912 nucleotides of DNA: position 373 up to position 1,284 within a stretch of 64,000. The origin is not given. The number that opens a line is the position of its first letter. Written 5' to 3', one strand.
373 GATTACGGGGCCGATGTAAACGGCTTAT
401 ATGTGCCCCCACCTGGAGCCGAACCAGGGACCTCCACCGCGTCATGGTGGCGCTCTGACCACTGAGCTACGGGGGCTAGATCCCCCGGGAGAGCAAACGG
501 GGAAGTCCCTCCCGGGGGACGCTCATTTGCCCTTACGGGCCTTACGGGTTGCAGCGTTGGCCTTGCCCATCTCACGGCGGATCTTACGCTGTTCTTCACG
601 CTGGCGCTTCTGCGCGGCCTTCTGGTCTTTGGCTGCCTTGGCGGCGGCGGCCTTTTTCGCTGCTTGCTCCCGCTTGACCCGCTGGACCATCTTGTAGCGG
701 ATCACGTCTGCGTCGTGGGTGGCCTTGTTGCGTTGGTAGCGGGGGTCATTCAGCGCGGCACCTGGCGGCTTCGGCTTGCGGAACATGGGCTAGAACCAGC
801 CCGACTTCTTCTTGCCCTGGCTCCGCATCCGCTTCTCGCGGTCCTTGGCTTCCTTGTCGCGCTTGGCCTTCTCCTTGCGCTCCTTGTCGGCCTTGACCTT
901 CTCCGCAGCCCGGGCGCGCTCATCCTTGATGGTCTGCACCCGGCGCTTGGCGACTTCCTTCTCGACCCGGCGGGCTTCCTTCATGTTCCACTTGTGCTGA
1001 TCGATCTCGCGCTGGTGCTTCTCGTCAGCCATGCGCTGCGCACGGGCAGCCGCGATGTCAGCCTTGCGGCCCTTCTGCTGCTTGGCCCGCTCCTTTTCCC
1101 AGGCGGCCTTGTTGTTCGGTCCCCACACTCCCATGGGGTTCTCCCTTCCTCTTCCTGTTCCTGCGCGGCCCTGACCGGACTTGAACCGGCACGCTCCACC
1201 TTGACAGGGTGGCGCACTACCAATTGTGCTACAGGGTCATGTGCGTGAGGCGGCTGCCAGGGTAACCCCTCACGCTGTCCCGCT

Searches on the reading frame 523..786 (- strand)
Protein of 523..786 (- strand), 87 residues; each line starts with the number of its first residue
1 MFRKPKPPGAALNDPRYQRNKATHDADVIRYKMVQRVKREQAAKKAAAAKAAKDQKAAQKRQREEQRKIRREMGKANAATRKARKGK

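Call 67: search_protein_families(library=pfam, proteins=[window:523-786:-], max_evalue=1)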
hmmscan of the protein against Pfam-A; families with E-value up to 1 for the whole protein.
window:523-786:- (87 aa): 0 families

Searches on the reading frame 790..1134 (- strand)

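Call 67: search_protein_families(library=pfam, proteins=[window:790-1134:-], max_evalue=1)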
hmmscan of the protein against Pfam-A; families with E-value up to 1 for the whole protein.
window:790-1134:- (114 aa): 1 family
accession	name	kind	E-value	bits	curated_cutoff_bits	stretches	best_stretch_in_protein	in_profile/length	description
PF17380.7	DUF5401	-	0.07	11.7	25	1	15-105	385-478/721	Family of unknown function (DUF5401)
